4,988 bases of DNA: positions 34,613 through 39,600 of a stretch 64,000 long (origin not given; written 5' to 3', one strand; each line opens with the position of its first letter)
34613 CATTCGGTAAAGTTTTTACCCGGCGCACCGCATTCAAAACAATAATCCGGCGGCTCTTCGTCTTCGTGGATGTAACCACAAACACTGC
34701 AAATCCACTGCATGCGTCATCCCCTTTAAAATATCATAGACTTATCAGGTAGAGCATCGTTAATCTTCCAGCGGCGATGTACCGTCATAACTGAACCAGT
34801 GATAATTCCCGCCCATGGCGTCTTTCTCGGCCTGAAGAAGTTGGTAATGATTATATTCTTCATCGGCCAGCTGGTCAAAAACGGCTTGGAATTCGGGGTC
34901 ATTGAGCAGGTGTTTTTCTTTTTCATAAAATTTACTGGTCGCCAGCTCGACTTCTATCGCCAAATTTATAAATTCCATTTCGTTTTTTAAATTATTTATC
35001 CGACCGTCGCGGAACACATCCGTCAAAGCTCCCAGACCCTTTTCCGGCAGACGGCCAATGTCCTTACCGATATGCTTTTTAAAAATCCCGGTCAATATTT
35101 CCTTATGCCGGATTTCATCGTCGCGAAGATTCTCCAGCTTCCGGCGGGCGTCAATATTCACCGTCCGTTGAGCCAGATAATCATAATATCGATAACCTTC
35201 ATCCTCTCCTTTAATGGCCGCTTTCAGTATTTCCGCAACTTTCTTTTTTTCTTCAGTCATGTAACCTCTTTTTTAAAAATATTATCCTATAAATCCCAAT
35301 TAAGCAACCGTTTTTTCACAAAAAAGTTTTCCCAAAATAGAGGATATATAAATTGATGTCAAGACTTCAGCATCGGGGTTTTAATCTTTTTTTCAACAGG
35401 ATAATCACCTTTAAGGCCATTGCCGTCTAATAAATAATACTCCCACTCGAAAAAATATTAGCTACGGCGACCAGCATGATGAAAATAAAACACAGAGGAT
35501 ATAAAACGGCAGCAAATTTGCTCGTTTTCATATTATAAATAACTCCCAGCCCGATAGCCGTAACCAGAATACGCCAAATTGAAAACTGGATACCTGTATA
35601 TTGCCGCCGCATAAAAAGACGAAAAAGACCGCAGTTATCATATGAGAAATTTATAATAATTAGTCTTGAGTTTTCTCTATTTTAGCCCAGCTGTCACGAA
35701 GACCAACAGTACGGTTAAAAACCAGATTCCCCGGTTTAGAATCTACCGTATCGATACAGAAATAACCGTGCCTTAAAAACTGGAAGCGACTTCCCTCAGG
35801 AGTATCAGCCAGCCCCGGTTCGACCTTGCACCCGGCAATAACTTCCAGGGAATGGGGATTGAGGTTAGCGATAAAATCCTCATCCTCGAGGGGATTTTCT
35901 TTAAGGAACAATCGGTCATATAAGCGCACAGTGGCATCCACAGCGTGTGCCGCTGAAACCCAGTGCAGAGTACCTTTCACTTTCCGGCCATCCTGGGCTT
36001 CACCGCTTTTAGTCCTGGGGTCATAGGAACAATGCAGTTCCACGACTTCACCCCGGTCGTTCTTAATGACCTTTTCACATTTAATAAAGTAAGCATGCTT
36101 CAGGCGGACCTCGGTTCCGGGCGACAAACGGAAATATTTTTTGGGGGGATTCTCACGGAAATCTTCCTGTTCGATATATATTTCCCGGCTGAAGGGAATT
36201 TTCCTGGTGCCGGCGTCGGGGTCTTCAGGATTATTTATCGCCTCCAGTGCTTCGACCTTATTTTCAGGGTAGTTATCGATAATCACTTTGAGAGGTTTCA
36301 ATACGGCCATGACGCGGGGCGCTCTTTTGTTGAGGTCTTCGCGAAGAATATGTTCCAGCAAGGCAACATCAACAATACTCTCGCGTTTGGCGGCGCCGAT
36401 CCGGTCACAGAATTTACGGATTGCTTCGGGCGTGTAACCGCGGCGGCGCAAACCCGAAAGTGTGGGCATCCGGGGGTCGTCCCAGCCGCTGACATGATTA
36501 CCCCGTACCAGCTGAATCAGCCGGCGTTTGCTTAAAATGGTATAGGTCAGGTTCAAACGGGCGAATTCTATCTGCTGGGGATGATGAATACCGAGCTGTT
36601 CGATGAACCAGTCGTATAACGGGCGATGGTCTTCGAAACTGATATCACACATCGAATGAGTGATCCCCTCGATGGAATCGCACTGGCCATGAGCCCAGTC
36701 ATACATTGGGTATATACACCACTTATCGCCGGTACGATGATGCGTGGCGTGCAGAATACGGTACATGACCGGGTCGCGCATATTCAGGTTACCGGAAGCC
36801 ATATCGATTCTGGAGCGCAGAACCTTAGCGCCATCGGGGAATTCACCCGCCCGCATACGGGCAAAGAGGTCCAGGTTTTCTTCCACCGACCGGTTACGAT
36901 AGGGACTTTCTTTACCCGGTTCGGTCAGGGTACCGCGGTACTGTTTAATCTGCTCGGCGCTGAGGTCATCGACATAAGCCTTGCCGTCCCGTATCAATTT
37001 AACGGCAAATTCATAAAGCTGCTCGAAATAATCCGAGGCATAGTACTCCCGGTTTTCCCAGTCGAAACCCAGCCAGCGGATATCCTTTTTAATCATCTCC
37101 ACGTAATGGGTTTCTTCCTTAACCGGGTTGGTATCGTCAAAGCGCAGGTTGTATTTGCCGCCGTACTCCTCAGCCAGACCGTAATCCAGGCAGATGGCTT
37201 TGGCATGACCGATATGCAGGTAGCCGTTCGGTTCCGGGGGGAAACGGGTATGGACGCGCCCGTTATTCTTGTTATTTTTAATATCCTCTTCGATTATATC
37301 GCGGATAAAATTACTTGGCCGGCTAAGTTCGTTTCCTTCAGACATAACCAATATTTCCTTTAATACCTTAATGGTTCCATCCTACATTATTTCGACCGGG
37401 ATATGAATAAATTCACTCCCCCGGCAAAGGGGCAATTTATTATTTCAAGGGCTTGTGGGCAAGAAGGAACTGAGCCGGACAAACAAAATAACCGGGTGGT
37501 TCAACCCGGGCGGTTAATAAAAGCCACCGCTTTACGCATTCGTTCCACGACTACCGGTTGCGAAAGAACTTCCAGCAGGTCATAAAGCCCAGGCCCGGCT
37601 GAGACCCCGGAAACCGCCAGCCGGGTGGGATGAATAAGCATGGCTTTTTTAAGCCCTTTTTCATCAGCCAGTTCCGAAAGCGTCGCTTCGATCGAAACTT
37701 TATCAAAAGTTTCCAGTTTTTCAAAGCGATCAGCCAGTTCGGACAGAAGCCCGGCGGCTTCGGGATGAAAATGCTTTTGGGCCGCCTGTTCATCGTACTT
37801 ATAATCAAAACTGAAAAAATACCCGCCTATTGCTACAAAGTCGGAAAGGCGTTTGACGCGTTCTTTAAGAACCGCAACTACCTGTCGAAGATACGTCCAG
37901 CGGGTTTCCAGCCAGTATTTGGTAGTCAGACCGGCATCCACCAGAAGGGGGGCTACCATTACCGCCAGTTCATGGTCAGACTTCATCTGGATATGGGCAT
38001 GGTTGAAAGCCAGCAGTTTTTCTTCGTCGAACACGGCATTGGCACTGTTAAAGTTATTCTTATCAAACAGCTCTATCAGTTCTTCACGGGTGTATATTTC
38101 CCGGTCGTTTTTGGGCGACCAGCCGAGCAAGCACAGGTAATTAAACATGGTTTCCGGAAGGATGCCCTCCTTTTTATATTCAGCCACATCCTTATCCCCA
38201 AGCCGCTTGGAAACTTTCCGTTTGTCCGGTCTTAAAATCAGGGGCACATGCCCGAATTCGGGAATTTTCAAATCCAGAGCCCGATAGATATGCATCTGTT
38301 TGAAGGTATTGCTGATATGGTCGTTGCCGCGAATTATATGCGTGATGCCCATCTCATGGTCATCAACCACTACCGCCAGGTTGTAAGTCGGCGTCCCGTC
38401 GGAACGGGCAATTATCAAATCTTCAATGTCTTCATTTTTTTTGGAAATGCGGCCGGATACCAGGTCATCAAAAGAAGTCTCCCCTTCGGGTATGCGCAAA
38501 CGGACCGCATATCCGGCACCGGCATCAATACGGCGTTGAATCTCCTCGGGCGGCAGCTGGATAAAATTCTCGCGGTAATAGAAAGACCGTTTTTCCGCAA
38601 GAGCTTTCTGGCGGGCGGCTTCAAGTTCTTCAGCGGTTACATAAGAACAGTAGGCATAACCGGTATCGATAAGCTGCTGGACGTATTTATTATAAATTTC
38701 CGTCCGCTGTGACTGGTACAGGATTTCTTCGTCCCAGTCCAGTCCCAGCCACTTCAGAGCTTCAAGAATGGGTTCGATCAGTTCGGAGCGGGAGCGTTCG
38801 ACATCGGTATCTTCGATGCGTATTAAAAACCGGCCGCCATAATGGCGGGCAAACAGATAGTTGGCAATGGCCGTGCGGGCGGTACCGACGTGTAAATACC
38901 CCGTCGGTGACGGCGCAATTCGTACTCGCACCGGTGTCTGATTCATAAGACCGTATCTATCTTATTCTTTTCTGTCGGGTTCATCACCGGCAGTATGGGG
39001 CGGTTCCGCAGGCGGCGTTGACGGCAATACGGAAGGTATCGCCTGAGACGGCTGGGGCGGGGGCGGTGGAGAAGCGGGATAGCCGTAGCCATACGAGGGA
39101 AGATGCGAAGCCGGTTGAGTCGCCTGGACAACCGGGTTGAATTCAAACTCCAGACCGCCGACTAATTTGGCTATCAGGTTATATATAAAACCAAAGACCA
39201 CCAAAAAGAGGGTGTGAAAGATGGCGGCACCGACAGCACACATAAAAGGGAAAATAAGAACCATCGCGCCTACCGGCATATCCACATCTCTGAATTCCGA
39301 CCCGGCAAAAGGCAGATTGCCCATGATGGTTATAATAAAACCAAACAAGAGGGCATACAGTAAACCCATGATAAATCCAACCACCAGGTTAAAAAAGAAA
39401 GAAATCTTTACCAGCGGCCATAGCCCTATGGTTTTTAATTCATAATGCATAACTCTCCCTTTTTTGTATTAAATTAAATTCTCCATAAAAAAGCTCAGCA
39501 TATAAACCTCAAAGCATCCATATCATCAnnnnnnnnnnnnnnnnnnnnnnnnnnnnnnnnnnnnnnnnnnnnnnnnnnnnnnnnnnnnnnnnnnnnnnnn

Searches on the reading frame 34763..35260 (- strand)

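Call 36: search_protein_families(library=pfam, proteins=[window:34763-35260:-], max_evalue=0.001)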
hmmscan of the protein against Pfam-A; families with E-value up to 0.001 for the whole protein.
window:34763-35260:- (166 aa): 1 family
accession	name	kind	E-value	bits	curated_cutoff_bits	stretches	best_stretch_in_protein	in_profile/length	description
PF02915.23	Rubrerythrin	-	1.1e-12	48.9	22.8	1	10-145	1-136/137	Rubrerythrin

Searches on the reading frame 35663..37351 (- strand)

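Call 36: search_protein_families(library=pfam, proteins=[window:35663-37351:-], max_evalue=0.001)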
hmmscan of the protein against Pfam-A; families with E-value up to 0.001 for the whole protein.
window:35663-37351:- (563 aa): 3 families
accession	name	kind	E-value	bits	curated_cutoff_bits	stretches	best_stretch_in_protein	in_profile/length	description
PF00749.27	tRNA-synt_1c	-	4.5e-103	344.9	23.4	1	33-340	2-312/314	tRNA synthetases class I (E and Q), catalytic domain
PF03950.23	tRNA-synt_1c_C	-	6.9e-33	113.2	23.9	1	344-444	1-91/91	tRNA synthetases class I (E and Q), anti-codon binding domain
PF20974.2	tRNA-synt_1c_C2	-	8.5e-23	81.3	23.9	1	461-534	1-69/69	tRNA synthetases class I (E and Q), anti-codon binding domain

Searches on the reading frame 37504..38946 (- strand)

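Call 36: search_protein_families(library=pfam, proteins=[window:37504-38946:-], max_evalue=0.001)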
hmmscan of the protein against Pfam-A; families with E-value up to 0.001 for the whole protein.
window:37504-38946:- (481 aa): 2 families
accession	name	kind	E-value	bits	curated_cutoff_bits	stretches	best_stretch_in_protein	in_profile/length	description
PF00749.27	tRNA-synt_1c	-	1.2e-103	346.8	23.4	1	6-311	2-312/314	tRNA synthetases class I (E and Q), catalytic domain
PF19269.4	Anticodon_2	-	6.7e-30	104.8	23.6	1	348-473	11-140/141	Anticodon binding domain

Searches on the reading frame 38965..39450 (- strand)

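Call 36: search_protein_families(library=pfam, proteins=[window:38965-39450:-], max_evalue=0.001)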
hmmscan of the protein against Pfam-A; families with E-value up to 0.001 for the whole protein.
window:38965-39450:- (162 aa): 1 family
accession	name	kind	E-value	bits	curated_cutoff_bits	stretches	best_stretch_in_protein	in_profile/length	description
PF12089.13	DUF3566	-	3e-07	31.3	22.2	1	2-104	5-116/118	Transmembrane domain of unknown function (DUF3566)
